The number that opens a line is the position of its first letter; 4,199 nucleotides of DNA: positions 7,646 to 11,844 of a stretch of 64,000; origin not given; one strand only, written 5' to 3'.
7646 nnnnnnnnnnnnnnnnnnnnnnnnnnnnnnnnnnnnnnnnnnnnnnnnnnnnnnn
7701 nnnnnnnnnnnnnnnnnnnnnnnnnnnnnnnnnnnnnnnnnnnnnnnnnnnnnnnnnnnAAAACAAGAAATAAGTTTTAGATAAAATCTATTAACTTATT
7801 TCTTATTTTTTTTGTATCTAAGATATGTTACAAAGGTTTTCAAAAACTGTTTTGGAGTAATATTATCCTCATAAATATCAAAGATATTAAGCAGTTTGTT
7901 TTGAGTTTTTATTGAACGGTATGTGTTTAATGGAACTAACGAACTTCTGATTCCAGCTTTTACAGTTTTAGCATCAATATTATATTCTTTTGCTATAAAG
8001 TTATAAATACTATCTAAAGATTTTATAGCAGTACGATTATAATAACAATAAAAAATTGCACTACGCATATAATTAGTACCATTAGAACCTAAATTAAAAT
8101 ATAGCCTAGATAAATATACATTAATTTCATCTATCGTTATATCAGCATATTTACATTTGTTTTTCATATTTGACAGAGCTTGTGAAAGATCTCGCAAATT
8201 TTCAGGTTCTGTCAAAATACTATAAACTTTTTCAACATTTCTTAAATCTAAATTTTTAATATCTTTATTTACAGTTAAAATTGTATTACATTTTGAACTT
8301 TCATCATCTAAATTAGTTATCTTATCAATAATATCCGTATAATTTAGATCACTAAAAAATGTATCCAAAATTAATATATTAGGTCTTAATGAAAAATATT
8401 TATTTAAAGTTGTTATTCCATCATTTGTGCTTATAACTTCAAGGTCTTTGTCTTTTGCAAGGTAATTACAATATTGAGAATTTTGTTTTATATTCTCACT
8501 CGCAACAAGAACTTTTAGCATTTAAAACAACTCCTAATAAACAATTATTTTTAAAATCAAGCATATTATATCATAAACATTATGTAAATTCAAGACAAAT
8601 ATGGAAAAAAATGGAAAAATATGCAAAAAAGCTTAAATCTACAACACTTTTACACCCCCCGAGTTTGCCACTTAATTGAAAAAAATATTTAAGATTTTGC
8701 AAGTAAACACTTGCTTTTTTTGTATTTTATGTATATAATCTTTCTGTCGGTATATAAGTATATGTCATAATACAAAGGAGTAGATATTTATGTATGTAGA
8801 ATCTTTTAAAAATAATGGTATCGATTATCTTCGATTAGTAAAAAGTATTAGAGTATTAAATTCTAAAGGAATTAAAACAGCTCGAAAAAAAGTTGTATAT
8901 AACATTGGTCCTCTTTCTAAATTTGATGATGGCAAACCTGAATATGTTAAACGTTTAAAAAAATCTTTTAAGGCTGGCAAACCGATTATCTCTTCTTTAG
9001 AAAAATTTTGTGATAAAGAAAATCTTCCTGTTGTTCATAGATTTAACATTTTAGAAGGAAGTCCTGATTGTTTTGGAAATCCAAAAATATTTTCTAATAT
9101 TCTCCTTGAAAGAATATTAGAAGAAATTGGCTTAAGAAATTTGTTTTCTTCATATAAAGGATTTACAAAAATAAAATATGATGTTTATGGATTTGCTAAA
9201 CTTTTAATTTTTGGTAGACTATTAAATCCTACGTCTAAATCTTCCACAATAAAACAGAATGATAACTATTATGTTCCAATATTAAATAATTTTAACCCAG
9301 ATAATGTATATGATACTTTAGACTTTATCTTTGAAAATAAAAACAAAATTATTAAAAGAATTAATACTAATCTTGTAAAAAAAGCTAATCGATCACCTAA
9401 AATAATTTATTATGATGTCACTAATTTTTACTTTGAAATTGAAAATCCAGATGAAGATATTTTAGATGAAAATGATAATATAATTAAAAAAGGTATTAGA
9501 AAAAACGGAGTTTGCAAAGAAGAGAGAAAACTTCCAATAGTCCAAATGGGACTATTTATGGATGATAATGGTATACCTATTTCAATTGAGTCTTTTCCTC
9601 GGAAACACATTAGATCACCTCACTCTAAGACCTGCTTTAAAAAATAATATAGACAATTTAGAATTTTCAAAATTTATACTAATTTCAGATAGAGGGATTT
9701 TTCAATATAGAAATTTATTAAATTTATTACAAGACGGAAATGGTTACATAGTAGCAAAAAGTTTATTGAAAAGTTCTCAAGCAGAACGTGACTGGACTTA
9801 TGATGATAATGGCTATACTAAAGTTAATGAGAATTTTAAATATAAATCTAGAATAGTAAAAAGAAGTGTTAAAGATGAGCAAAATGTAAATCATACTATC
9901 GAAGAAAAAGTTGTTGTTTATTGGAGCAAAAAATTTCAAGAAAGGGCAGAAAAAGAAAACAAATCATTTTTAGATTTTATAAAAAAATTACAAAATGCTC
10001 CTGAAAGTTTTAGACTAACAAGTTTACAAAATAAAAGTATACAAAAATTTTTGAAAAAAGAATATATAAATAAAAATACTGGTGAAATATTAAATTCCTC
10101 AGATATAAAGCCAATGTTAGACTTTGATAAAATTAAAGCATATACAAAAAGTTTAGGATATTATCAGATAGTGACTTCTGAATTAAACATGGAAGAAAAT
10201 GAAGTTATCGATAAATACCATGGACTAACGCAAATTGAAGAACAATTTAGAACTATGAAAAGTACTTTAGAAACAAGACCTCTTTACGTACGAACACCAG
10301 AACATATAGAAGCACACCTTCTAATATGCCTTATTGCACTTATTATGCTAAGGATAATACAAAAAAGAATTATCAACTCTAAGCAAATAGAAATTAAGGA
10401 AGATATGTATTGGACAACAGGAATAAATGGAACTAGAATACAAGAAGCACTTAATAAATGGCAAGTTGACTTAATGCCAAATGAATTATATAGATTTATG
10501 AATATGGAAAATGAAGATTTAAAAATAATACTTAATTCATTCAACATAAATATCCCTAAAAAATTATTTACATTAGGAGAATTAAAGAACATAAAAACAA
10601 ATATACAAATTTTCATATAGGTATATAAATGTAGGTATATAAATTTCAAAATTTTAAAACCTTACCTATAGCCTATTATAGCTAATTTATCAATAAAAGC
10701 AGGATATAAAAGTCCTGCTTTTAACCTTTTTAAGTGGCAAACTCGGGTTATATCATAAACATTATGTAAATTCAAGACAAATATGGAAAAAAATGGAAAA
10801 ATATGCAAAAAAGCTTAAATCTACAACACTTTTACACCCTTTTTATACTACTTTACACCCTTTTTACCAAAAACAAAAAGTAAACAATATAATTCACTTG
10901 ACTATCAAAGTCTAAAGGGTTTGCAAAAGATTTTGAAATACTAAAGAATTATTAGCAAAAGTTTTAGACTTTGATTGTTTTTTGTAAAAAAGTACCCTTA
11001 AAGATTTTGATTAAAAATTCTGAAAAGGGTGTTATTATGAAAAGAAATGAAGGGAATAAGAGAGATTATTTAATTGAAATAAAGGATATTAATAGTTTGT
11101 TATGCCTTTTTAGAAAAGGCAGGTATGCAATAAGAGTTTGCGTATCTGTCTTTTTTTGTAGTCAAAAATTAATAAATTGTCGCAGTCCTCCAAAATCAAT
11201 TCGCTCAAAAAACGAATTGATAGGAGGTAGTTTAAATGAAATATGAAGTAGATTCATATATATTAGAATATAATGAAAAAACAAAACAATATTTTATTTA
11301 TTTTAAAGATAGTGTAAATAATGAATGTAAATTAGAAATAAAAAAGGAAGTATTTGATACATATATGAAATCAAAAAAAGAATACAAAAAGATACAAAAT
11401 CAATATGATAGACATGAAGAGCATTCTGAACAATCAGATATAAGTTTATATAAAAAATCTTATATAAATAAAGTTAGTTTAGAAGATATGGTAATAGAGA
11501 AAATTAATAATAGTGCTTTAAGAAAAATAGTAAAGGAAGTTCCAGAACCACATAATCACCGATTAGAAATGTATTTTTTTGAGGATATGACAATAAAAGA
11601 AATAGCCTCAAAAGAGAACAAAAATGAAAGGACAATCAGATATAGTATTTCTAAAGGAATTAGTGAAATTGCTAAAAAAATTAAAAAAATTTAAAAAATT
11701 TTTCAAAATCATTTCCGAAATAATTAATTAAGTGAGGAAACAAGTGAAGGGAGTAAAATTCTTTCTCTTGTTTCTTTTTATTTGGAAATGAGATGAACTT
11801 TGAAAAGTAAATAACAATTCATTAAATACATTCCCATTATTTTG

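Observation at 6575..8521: Radical-SAM enzyme fused to a degenerate receiver domain, convergent with an orphan Spo0A-like regulator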

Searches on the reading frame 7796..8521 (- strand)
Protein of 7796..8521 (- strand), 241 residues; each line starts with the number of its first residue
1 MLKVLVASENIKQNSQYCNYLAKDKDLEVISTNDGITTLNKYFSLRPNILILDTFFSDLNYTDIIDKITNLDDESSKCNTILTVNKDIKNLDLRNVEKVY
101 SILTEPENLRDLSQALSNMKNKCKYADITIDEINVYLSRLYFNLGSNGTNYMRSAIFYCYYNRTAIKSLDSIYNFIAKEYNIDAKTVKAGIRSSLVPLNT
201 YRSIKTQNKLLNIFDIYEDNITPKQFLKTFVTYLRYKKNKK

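Call 3: search_protein_families(library=pfam, proteins=[window:7796-8521:-], max_evalue=0.1)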
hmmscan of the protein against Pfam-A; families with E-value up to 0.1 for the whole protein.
window:7796-8521:- (241 aa): 2 families
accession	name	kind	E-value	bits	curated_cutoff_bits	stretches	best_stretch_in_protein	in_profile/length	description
PF08769.17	Spo0A_C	-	1.2e-05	25.7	25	1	137-234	5-104/104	Sporulation initiation factor Spo0A C terminal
PF17287.7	POTRA_3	-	0.026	14.5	27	0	108-121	31-44/56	POTRA domain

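Call 4: search_protein_families(library=ncbifam, proteins=[window:7796-8521:-], max_evalue=0.1)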
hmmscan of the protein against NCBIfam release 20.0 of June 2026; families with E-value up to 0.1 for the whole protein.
window:7796-8521:- (241 aa): 4 families
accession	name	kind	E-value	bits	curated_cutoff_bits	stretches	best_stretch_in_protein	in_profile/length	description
TIGR02875.1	spore_0_A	equivalog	8.3e-07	28.5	200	1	3-130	4-131/262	sporulation transcription factor Spo0A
NF011896.0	PRK15369.1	equivalog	0.03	13.9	242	0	19-69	21-72/211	two component system response regulator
NF008677.0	PRK11697.1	equivalog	0.043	13.2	246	1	1-128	1-124/238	two-component system response regulator BtsR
NF001965.0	PRK00742.1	subfamily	0.092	11.9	293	0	3-70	5-73/357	chemotaxis-specific protein-glutamate methyltransferase CheB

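Call 5: search_protein_families(library=padloc, proteins=[window:7796-8521:-], max_evalue=0.01)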
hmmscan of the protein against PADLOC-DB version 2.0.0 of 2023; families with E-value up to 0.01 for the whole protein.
window:7796-8521:- (241 aa): 0 families

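Call 27: find_homologous_proteins(query=window:7796-8521:-, max_evalue=0.001)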
Query window:7796-8521:- (241 aa): 4 proteins with E <= 0.001 among 300 candidates.
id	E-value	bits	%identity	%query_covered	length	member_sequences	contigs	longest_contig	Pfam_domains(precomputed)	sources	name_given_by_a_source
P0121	6.0e-144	496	98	99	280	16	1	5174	-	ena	-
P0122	8.7e-127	440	85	100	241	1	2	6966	-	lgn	-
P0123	6.3e-124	430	83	100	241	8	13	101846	-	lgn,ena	-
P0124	1.3e-109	383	74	100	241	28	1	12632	-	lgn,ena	-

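Call 50: find_homologous_proteins(query=A3, max_evalue=0.001)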
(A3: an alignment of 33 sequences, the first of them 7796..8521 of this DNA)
Query A3 (33 sequences) (241 aa, profile of the alignment): 8000 proteins with E <= 0.001 among 8000 candidates; the best 120 are listed.
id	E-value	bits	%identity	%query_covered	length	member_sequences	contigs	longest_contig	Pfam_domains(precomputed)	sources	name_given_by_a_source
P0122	4.7e-86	306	85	100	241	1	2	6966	-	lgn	-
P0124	2.8e-84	300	74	100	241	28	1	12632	-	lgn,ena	-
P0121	7.3e-84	299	98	99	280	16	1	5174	-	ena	-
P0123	1.6e-83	298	83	100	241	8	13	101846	-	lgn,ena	-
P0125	5.0e-45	172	19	80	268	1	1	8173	PF00072.31,PF08769.18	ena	-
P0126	6.2e-45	172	24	36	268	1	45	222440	PF00072.31,PF08769.18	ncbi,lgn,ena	-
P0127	6.8e-45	171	24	36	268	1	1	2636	PF00072.31,PF08769.18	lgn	-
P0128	1.2e-44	171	24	36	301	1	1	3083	PF00072.31,PF08769.18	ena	-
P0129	1.3e-44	171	24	36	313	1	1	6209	PF00072.31,PF08769.18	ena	-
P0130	1.8e-44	170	24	36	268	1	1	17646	PF00072.31,PF08769.18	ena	-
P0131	5.4e-44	169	20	97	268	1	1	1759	PF00072.31,PF08769.18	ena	-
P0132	6.5e-44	168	24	36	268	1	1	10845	PF00072.31,PF08769.18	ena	-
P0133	3.3e-42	163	26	36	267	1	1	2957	PF00072.31,PF08769.18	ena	-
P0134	6.7e-41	158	28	36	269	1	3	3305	PF00072.31,PF08769.18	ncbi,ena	-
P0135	1.2e-40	158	21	80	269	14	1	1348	PF00072.31,PF08769.18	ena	-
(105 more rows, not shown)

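Call 85: predict_structure(alignment_id=A6)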
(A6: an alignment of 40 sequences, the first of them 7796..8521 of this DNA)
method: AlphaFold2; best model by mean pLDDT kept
length: 241 residues; sequences in the alignment: 40
mean_pLDDT: 76.0   pTM: 0.54
mean pLDDT of the five models: 76.0, 75.8, 75.2, 70.7, 70.4
residues with pLDDT >= 90: 43; 70-90: 122; 50-70: 58; < 50: 18
segments of 3 or more residues with pLDDT < 50: 73-78, 93-99
pLDDT, mean of each block of 10 residues (from residue 1): 83 85 83 88 77 79 73 50 53 48 62 65 65 86 79 91 81 94 95 87 68 75 89 71 45
secondary structure, 60 per line:
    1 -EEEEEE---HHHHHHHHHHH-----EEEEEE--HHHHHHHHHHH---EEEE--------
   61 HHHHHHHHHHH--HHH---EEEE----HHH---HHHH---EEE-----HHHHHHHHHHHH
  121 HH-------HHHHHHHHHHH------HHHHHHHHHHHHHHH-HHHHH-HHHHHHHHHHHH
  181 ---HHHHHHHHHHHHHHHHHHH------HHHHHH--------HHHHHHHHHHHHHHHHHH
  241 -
elements in order: E2-7 H11-21 E27-32 H35-45 E49-52 H61-71 E80-83 H94-97 E101-103 H109-122 H130-140 H147-161 H163-167 H169-180 H184-202 H209-214 H223-240

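Call 88: fold_search(model_id=the predicted structure, library=pdb)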
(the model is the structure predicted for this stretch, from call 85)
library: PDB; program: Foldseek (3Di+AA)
matches with E <= 10: 1317; with E <= 0.001: 106
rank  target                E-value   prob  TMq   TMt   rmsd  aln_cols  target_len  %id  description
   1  5hev_C                5.9e-06  1.00  0.43  0.49  21.1       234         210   17  Crystal Structure of the beryllofluoride-activated LiaR from Enterococcus faecium (released 2016-11-16)
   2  5hev_B                6.9e-06  1.00  0.43  0.48  19.2       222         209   18  Crystal Structure of the beryllofluoride-activated LiaR from Enterococcus faecium (released 2016-11-16)
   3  5hev_A                7.7e-06  1.00  0.43  0.49  19.3       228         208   16  Crystal Structure of the beryllofluoride-activated LiaR from Enterococcus faecium (released 2016-11-16)
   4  4gvp_A                8.1e-06  1.00  0.40  0.46  11.5       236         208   16  Crystal Structure of the Response Regulator Protein VraR from Staphylococcus aureus (released 2013-05-08)
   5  1yio                  2.8e-05  1.00  0.41  0.48  13.4       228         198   16  Crystallographic structure of response regulator StyR from Pseudomonas fluorescens (released 2005-09-27)
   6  4ldz_B                4.7e-05  1.00  0.43  0.54  19.3       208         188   16  Crystal structure of the full-length response regulator DesR in the active state (released 2014-07-16)
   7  5w43_A                4.9e-05  1.00  0.42  0.50  17.7       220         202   17  Structure of the two-component response regulator RcsB-DNA complex (released 2018-03-07)
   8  6ww6_B                5.2e-05  1.00  0.39  0.47  14.0       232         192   12  Crystal structure of EutV bound to RNA (released 2021-11-24)
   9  4ldz_A                7.1e-05  1.00  0.43  0.52  18.7       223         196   16  Crystal structure of the full-length response regulator DesR in the active state (released 2014-07-16)
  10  3f7a_B                8.8e-05  1.00  0.42  0.27   2.6       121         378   16  Structure of Orthorhombic crystal form of Pseudomonas aeruginosa RssB (released 2009-11-24)
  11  5iuj_C                9.8e-05  1.00  0.42  0.72   2.7       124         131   14  Crystal structure of the DesK-DesR complex in the phosphotransfer state with low Mg2+ (20 mM) (released 2016-12-21)
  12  3hdg_B                1.1e-04  1.00  0.42  0.79   2.6       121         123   16  Crystal structure of the N-terminal domain of an uncharacterized protein (WS1339) from Wolinella succinogenes (released 2009-05-19)
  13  5o8y_H                1.2e-04  1.00  0.42  0.47  17.6       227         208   16  Conformational dynamism for DNA interaction in Salmonella typhimurium RcsB response regulator. (released 2017-11-15)
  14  8tef_A                1.2e-04  1.00  0.40  0.20  13.2       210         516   13  PorX primitive monoclinic crystal form (released 2024-04-17)
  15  6ob8_A                1.2e-04  1.00  0.41  0.33  10.0       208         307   10  Crystal structure of a dual sensor histidine kinase in green light illuminated state (released 2019-09-18)
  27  1qmp_D                1.8e-04  1.00  0.43  0.78   3.4       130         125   23  Phosphorylated aspartate in the crystal structure of the sporulation response regulator, Spo0A (released 1999-11-14)
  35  1qmp_B                2.0e-04  1.00  0.41  0.76   2.7       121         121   24  Phosphorylated aspartate in the crystal structure of the sporulation response regulator, Spo0A (released 1999-11-14)
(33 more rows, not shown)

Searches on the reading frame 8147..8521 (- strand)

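Call 115: search_protein_families(library=ncbifam, proteins=[window:8147-8521:-], max_evalue=0.01)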
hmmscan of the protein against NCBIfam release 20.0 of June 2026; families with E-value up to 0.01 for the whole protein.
window:8147-8521:- (125 aa): 1 family
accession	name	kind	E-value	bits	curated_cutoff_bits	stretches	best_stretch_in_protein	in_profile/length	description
TIGR02875.1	spore_0_A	equivalog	0.00011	21.5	200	1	2-78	3-80/262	sporulation transcription factor Spo0A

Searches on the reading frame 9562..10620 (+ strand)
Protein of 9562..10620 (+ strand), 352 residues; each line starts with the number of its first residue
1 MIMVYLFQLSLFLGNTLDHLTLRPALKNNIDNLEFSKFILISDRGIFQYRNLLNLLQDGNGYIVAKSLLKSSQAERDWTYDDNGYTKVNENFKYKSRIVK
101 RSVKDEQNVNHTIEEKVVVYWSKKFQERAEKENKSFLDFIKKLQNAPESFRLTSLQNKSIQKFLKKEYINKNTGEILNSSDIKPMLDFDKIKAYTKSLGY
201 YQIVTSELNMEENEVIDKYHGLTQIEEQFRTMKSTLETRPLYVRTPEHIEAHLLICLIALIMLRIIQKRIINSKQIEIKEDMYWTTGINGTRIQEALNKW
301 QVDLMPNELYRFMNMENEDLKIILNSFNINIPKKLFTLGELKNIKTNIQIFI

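Call 3: search_protein_families(library=pfam, proteins=[window:9562-10620:+], max_evalue=0.1)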
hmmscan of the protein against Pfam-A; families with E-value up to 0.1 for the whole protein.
window:9562-10620:+ (352 aa): 2 families
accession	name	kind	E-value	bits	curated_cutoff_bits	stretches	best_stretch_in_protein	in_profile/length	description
PF01609.27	DDE_Tnp_1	-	3.4e-05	24.1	23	1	36-261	76-199/200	Transposase DDE domain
PF20669.3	Exo70_N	-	0.012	16.2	23.9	1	115-159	6-56/83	Exocyst complex component Exo70 N-terminal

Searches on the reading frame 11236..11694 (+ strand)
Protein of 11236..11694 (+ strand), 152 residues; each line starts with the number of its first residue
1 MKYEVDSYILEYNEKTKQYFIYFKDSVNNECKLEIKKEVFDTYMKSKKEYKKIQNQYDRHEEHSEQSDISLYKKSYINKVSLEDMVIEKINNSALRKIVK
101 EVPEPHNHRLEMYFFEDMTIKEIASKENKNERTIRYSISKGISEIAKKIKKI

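Call 16: search_protein_families(library=pfam, proteins=[window:11236-11694:+], max_evalue=0.01)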
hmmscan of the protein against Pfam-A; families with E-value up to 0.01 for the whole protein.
window:11236-11694:+ (152 aa): 2 families
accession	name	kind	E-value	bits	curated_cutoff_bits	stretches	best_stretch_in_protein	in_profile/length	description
PF08281.18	Sigma70_r4_2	-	1.3e-05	25.2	25.7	1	110-141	19-50/54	Sigma-70, region 4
PF04545.22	Sigma70_r4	-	0.0012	18.8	24.1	1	108-142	11-45/50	Sigma-70, region 4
